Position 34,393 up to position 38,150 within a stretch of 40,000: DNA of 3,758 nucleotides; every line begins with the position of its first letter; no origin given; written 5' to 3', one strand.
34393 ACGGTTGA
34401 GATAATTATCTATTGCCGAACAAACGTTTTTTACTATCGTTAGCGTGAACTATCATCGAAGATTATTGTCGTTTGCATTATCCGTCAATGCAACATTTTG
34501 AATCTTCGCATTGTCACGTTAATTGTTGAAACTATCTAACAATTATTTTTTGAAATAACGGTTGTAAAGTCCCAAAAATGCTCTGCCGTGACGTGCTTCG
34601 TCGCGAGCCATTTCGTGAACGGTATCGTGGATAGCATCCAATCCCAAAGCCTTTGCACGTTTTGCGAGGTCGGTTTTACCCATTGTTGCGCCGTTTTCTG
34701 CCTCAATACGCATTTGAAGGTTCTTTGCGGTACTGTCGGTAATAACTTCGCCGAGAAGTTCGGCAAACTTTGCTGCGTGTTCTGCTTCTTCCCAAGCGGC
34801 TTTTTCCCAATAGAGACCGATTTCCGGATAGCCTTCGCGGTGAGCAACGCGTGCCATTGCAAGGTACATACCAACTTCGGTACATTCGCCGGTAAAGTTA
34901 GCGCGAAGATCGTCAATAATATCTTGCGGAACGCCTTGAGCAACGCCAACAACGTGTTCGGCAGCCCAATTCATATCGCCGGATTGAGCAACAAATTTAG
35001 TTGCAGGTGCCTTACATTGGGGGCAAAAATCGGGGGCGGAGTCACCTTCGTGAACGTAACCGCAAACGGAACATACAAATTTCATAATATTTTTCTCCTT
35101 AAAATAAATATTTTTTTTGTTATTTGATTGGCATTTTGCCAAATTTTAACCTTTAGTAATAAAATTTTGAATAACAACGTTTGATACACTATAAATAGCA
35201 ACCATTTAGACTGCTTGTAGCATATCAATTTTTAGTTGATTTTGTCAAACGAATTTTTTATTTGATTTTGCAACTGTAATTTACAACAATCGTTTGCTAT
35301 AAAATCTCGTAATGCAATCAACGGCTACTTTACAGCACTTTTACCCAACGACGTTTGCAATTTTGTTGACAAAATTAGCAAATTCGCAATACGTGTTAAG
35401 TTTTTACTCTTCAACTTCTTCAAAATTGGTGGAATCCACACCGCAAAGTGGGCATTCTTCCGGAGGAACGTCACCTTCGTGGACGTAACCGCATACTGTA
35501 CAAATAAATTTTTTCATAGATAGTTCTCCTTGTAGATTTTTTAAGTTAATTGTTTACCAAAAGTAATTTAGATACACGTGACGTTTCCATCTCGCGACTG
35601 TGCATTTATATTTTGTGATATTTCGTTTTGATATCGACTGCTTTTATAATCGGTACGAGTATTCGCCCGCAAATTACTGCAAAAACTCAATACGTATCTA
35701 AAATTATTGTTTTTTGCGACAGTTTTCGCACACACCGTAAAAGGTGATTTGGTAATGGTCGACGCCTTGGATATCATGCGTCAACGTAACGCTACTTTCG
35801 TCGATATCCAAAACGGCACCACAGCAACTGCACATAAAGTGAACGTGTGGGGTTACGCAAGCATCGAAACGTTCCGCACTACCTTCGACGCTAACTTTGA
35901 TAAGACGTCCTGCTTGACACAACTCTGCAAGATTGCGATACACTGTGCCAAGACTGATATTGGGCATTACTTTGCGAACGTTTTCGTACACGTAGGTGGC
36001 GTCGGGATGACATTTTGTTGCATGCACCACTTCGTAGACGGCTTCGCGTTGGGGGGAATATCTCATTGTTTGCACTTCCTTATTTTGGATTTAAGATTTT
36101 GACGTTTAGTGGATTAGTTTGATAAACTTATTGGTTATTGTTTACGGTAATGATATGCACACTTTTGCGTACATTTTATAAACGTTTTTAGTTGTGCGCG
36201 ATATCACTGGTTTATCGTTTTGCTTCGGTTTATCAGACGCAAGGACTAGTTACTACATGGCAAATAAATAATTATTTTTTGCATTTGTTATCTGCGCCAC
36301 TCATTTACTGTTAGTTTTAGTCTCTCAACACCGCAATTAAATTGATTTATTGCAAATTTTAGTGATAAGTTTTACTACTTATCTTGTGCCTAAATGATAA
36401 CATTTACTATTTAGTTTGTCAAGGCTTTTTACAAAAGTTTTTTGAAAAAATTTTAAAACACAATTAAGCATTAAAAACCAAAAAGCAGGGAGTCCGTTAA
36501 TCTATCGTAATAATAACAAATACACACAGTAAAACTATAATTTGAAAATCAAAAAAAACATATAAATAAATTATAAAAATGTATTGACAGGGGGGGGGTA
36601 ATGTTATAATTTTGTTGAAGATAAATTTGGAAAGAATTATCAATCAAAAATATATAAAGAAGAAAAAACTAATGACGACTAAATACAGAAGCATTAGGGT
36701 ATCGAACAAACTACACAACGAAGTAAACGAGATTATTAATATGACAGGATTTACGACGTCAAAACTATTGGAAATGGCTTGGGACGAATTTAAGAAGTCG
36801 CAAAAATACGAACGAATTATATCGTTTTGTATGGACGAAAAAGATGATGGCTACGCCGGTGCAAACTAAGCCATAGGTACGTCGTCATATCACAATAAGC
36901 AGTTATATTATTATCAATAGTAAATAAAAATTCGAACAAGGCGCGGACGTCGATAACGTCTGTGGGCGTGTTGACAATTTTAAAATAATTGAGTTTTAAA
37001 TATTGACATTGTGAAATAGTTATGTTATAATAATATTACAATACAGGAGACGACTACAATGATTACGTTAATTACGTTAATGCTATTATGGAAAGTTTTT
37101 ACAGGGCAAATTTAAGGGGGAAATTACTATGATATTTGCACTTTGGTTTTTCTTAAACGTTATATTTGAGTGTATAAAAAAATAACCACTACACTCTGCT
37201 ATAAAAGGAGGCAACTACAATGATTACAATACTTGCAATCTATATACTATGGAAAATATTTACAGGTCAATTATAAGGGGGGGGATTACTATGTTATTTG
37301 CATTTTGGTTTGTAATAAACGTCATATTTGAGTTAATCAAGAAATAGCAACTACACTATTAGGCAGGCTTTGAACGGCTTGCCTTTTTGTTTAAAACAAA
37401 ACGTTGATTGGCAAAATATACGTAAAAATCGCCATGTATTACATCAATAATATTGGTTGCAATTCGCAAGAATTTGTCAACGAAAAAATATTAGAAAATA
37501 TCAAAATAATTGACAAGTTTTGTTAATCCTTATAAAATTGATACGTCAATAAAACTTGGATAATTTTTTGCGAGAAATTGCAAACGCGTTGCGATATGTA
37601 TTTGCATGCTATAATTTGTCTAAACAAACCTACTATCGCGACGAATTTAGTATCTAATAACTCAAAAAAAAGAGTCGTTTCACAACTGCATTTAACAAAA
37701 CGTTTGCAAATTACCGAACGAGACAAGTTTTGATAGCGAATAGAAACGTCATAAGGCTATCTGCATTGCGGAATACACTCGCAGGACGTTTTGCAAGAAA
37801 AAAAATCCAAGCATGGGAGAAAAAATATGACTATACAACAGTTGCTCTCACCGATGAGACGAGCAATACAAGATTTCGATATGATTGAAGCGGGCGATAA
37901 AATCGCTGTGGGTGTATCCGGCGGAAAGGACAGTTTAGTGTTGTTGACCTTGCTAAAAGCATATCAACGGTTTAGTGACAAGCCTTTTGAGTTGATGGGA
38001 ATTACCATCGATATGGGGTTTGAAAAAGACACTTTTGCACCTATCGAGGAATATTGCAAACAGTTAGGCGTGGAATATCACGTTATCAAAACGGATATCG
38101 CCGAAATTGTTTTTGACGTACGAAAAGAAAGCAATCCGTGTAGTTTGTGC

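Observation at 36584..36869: G9 homopolymer forming the -35/-10 spacer of the promoter of a small RHH-like gene: candidate phase-variable switch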

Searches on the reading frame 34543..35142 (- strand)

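Call 5: search_protein_families(library=pfam, proteins=[window:34543-35142:-], max_evalue=1)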
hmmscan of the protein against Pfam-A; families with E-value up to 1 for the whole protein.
window:34543-35142:- (199 aa): 12 families
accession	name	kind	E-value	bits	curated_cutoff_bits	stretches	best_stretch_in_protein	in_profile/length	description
PF21349.2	RUBY_RBDX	-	6.5e-14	51.5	26.5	1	22-50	1-29/30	Rubrerythrin, rubredoxin-like domain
PF02915.23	Rubrerythrin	-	8.1e-14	52.6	22.8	2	79-133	3-56/137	Rubrerythrin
PF23458.2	DUF7130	-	0.00041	20.6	35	1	13-53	46-86/89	Domain of unknown function (DUF7130)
PF00210.30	Ferritin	-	0.00056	20.3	24.5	1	81-131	6-56/142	Ferritin-like domain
PF14803.11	Zn_ribbon_Nudix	-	0.0012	19.1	25.6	1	20-31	21-32/34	Nudix N-terminal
PF03232.19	COQ7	-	0.0025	17.9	23.5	1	79-133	7-59/169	Ubiquinone biosynthesis protein COQ7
PF19832.4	DUF6313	-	0.024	14.9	25.8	1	72-130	93-150/182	Family of unknown function (DUF6313)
PF03367.19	Zn_ribbon_ZPR1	-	0.03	14.2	23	1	13-29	27-43/56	ZPR1 zinc-finger domain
PF24455.1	DUF7571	-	0.058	14.2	27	1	24-64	48-87/89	Family of unknown function (DUF7571)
PF02150.21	Zn_ribbon_RPB9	-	0.06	13.7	25.2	1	15-35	17-35/36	RNA polymerases M/15 Kd subunit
PF08271.17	Zn_Ribbon_TF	-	0.08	13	29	1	21-32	19-30/43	TFIIB zinc-binding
PF01155.25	HypA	-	0.11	12.9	28.9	1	18-51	67-100/112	Hydrogenase/urease nickel incorporation, metallochaperone, hypA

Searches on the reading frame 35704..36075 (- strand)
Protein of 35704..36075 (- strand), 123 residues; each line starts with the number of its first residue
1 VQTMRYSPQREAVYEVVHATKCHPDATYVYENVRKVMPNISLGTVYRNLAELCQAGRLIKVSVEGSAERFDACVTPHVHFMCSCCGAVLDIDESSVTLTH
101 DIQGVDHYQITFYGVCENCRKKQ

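Call 5: search_protein_families(library=pfam, proteins=[window:35704-36075:-], max_evalue=1)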
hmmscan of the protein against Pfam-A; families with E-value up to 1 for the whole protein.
window:35704-36075:- (123 aa): 3 families
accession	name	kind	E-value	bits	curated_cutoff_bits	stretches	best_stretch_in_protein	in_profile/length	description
PF01475.25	FUR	-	2.8e-21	76.3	23.1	1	3-97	3-99/121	Ferric uptake regulator family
PF21559.3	Reb1_MybAD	-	0.099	13.5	27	1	4-49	18-63/68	DNA-binding protein reb1, Myb-associated domain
PF21524.3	SAMD1_WH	-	0.11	13.1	24.5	1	18-66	11-58/63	SAM domain-containing protein 1, WH domain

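Call 67: find_encoding_contigs(protein=window:35707-36066:-, flank=4000, max_places=10)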
Protein seq(120 aa) (120 aa): 1 contig read that carries it; 1 place shown.
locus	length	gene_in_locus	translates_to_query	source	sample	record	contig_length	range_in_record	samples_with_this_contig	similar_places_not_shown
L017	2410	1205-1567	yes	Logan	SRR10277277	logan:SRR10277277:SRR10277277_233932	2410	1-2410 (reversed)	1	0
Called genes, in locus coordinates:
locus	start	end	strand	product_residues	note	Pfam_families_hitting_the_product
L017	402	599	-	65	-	-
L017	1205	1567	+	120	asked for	PF01475:FUR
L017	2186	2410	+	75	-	?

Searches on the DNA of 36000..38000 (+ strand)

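Call 6: search_rna_families(source=window, start=36000, end=38000, threshold=evalue, max_evalue=1)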
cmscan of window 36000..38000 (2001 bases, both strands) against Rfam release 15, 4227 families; matches with E-value up to 1: 1.
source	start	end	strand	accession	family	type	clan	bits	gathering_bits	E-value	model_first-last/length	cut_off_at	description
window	36416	36451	+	RF03027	RT-6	Gene; sRNA;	-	17.9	46.7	0.8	35-70/75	no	RT-6 RNA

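Call 74: search_dna_similar(query=window:36457-37493:+, collection=phages, mode=distant, max_evalue=0.01)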
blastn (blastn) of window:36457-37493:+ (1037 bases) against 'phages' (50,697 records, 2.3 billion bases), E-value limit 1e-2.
No match.

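Call 75: search_dna_similar(query=window:36457-37493:+, collection=plasmids, mode=distant, max_evalue=0.01)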
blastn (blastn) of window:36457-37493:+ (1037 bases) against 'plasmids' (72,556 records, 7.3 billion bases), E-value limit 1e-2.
Records with a match: 2; places in all: 2; records where one place covers at least 80% of the query: 0.
Best place of each record, by identity: 90-95% 1; 60-80% 1.
By first word of the organism name: Fusobacterium 1; Deinococcus 1.
By predicted mobility (MOB-suite, as given by PLSDB): non-mobilizable 2.
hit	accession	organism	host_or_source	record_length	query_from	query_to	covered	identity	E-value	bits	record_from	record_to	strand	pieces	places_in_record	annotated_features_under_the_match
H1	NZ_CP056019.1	Fusobacterium vincentii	Homo sapiens,cell culture,Colorectal ...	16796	521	587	6%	77.9%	2e-3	53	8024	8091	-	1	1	none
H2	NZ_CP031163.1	Deinococcus wulumuqiensis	cell culture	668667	536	567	3%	93.8%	7e-3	50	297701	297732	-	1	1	hypothetical protein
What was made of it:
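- Tried and rejected: Against plasmids it found only short chance matches (calls 74, 75).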
